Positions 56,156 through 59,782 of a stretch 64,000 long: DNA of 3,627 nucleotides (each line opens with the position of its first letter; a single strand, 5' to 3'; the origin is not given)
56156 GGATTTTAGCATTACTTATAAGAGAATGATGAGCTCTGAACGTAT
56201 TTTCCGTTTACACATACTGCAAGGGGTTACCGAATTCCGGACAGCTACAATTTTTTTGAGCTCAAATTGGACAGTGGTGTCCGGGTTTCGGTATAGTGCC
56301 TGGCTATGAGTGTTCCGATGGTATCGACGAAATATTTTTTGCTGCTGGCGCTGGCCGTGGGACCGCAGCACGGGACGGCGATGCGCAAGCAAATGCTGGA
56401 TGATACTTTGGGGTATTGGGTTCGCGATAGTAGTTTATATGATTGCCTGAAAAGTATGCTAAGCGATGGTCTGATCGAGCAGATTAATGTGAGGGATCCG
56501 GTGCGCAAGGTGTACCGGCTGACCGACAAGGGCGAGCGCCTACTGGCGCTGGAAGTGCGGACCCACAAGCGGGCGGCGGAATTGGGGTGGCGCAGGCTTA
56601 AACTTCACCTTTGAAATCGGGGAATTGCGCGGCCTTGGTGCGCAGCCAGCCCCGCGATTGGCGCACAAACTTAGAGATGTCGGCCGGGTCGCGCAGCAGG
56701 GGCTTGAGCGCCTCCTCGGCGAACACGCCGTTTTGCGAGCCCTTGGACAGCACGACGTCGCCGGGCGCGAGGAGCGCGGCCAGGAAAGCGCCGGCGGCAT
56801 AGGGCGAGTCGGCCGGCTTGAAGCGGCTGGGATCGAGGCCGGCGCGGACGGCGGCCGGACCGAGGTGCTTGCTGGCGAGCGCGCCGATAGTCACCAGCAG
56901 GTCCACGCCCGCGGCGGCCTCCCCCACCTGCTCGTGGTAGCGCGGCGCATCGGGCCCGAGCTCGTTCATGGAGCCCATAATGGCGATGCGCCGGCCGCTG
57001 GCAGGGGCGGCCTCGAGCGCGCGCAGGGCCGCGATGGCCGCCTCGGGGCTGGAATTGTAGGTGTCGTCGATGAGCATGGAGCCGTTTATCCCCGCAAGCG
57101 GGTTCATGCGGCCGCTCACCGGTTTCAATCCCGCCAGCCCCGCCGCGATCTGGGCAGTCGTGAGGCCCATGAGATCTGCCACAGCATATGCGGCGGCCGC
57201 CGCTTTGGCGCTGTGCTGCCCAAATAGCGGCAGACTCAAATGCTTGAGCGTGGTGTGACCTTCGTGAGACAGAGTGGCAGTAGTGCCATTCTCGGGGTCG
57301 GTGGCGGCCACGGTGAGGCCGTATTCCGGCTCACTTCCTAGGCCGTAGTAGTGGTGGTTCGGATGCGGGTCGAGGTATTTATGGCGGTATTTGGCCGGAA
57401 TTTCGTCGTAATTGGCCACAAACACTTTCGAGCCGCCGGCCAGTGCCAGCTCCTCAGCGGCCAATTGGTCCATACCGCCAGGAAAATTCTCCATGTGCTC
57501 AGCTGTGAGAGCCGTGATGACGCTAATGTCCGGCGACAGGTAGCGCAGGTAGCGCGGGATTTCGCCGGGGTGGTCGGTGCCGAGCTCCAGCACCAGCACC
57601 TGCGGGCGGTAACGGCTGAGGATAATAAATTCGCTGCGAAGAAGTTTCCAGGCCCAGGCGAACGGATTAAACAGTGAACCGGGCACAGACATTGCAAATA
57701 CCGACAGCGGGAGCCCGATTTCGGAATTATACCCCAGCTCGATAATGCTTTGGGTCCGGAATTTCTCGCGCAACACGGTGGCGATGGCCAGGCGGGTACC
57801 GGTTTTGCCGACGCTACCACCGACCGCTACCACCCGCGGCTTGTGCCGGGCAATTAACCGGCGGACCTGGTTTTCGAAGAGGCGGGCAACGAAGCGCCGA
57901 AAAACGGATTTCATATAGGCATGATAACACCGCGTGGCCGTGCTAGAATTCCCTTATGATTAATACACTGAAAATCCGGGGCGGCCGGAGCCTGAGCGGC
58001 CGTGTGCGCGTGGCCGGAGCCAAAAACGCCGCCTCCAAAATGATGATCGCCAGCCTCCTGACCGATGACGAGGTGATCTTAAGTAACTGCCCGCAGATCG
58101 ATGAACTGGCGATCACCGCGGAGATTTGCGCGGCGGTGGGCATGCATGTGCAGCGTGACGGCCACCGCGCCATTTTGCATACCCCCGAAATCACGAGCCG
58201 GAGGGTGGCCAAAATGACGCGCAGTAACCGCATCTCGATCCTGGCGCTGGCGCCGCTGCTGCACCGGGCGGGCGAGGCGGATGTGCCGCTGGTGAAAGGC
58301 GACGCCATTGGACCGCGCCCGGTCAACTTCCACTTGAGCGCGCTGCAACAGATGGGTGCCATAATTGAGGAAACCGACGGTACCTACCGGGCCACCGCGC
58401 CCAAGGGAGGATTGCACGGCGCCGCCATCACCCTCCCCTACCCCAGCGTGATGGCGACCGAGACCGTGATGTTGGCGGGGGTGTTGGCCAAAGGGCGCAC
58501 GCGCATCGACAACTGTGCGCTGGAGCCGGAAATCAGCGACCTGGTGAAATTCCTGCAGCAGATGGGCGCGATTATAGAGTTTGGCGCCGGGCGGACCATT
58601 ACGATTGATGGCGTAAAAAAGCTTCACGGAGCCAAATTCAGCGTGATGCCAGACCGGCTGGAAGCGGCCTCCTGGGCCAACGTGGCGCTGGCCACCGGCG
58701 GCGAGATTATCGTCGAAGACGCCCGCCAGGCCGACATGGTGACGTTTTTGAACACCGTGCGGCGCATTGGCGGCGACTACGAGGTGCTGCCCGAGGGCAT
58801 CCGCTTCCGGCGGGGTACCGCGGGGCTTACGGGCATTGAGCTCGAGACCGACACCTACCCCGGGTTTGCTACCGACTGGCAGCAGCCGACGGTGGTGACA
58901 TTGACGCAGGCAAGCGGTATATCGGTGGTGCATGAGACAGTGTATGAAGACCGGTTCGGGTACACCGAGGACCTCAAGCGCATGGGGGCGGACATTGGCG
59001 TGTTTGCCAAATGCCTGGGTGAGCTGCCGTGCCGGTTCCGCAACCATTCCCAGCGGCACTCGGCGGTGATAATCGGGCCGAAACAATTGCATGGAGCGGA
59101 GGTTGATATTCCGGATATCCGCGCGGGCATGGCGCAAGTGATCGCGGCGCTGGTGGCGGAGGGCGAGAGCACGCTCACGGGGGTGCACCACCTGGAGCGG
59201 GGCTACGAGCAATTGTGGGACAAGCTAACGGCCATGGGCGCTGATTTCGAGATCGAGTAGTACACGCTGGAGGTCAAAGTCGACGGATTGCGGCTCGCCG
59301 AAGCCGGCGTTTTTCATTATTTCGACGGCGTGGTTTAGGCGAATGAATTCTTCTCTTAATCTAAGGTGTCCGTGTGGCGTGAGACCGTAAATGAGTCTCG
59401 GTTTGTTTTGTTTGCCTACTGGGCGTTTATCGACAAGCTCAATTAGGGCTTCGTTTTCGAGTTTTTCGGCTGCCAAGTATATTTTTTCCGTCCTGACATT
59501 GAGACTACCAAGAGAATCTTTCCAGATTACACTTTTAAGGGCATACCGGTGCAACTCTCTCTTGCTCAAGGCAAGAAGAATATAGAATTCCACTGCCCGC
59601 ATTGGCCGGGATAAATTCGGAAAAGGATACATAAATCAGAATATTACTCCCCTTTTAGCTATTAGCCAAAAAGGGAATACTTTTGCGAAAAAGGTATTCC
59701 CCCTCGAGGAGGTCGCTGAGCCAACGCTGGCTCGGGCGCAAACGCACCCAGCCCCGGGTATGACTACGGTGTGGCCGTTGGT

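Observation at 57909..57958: Recurrent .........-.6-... architecture implies widespread leaderless mRNAs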

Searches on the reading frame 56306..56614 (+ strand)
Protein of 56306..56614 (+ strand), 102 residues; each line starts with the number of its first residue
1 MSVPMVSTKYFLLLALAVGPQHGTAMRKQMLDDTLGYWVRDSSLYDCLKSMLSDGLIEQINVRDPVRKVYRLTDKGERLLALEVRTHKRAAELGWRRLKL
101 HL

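Call 17: search_protein_families(library=pfam, proteins=[window:56306-56614:+])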
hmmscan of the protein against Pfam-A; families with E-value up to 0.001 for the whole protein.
window:56306-56614:+ (102 aa): 1 family
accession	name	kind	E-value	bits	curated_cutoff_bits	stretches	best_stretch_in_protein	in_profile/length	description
PF03551.20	PadR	-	2.8e-12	46.9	27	1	13-81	2-74/75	Transcriptional regulator PadR-like family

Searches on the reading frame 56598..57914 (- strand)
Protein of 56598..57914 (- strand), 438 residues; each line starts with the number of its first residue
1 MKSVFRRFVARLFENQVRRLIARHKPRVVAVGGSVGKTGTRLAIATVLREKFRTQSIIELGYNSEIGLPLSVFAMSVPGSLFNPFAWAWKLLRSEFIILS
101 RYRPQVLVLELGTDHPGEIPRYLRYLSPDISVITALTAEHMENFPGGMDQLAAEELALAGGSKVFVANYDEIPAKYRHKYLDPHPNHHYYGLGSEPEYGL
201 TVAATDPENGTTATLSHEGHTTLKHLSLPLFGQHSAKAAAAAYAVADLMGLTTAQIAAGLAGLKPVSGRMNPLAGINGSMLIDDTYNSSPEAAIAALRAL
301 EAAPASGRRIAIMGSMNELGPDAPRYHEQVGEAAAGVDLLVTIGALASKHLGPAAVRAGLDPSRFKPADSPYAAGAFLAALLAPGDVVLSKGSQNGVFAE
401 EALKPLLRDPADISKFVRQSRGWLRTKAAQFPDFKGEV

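Call 17: search_protein_families(library=pfam, proteins=[window:56598-57914:-])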
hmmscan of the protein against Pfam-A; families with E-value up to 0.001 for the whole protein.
window:56598-57914:- (438 aa): 2 families
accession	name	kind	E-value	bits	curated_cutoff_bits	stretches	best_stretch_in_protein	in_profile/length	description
PF02875.26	Mur_ligase_C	-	1.5e-17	65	28.4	1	268-393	1-126/127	Mur ligase, glutamate ligase domain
PF08245.18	Mur_ligase_M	-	5e-17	62.9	24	1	103-246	56-200/200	Mur ligase middle domain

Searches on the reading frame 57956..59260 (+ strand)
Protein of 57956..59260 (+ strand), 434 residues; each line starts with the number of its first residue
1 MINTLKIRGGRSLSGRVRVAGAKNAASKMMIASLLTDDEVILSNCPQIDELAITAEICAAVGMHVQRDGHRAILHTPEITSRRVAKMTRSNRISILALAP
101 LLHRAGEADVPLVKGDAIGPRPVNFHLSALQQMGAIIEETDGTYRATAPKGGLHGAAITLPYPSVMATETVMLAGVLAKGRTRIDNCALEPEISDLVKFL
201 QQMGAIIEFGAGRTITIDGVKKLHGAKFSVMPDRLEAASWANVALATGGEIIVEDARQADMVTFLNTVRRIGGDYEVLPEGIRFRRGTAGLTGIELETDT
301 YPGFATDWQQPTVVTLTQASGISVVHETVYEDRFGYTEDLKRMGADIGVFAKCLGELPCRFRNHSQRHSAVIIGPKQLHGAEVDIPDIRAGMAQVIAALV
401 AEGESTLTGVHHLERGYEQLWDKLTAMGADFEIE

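Call 5: find_encoding_contigs(protein=window:57956-59260:+, flank=10000, max_places=4)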
Protein window:57956-59260:+ (434 aa): no gene with exactly this product is on record in the collection.

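Call 8: find_related_loci(query=window:57956-59260:+, collection=genome_contigs, flank=10000)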
Query window:57956-59260:+ (434 aa) in genome_contigs; peptide patterns used: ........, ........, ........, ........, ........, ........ (x = any residue, [..] = any of these).
248 stretches matched a pattern; 211 encode a relative of the query (tblastn E <= 1e-3); the best 80 are kept; 80 distinct loci.
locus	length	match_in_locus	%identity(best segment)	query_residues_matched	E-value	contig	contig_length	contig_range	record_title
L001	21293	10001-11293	79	3-433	0e+0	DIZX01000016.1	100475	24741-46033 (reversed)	MAG TPA_asm: Patescibacteria group bacterium UBA6017 UBA6017_contig_63, whole genome shotgun sequence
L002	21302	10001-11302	77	1-434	0e+0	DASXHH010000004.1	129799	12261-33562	MAG TPA_asm: Candidatus Saccharimonadia bacterium isolate SMAG_U5188 k141_1941951, whole genome shotgun sequence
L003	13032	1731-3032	77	1-434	0e+0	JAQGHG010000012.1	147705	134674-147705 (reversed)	MAG: Patescibacteria group bacterium isolate RYN_427 scaffold_2910433, whole genome shotgun sequence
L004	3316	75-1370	76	3-434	0e+0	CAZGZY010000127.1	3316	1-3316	MAG TPA_asm: uncultured Candidatus Saccharimonadales bacterium isolate SRP200132_co1_597 genome assembly, contig: NODE_6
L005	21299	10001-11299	76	1-433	0e+0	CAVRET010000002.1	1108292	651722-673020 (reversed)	MAG: uncultured bacterium isolate MFD04463.bin.1.58 genome assembly, contig: contig_10051, whole genome shotgun sequence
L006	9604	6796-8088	81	3-433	0e+0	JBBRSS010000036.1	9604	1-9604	MAG: Candidatus Saccharimonadia bacterium isolate La2_metabat2.113 La2_metabat2.113_K_2678594L9604_cov_28.2253, whole ge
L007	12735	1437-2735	74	1-433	0e+0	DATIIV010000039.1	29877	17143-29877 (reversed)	MAG TPA_asm: Candidatus Saccharimonadia bacterium isolate SMAG_U15674 k141_480234, whole genome shotgun sequence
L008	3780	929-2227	76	1-433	0e+0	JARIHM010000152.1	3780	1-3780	MAG: Candidatus Saccharibacteria bacterium isolate CullarsAll.DT.42 k141_897319, whole genome shotgun sequence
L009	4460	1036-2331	74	2-433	0e+0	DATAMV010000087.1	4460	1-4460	MAG TPA_asm: Candidatus Saccharimonadia bacterium isolate SMAG_U7000 k141_95083, whole genome shotgun sequence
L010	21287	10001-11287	73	5-434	0e+0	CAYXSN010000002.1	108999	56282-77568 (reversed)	MAG TPA_asm: uncultured Candidatus Saccharimonadales bacterium isolate SRP133034_co1_262 genome assembly, contig: NODE_6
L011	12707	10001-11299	72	1-433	0e+0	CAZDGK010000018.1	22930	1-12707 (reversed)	MAG TPA_asm: uncultured Candidatus Saccharimonadales bacterium isolate SRP200132_co1_505 genome assembly, contig: NODE_3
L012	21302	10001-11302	72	1-434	0e+0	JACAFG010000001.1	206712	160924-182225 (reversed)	MAG: Candidatus Saccharibacteria bacterium isolate G2_22 scaffold_8, whole genome shotgun sequence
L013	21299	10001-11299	69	1-434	0e+0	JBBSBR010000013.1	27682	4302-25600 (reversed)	MAG: Candidatus Saccharimonadia bacterium isolate La6_metabat2.164 La6_metabat2.164_K_702135_L_27682_cov_30.2789, whole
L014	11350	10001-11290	68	4-434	0e+0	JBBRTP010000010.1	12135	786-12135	MAG: Candidatus Saccharimonadia bacterium isolate La2_metabat2.234 La2_metabat2.234_K_1406189L12135_cov_7.0000, whole ge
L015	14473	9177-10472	67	1-434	0e+0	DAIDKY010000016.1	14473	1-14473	MAG TPA_asm: bacterium isolate clean414 NODE_16_length_14473_cov_3.444360, whole genome shotgun sequence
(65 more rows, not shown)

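Call 17: search_protein_families(library=pfam, proteins=[window:57956-59260:+])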
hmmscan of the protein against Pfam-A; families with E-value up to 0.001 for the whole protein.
window:57956-59260:+ (434 aa): 1 family
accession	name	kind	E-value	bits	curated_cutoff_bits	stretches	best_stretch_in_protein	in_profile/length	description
PF00275.25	EPSP_synthase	-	3.4e-71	240.6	22.8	1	8-424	2-417/417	EPSP synthase (3-phosphoshikimate 1-carboxyvinyltransferase)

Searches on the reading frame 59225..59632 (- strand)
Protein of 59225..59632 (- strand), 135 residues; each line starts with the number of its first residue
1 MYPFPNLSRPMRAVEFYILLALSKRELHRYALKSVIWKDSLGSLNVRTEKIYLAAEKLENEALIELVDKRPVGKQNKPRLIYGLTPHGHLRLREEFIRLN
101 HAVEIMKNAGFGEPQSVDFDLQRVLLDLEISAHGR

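Call 46: search_protein_families(library=pfam, proteins=[window:59225-59632:-], max_evalue=0.01)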
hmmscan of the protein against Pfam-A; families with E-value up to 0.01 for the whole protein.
window:59225-59632:- (135 aa): 1 family
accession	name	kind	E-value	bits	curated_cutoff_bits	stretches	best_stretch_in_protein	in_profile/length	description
PF03551.20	PadR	-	7e-06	26.4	27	1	18-94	1-75/75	Transcriptional regulator PadR-like family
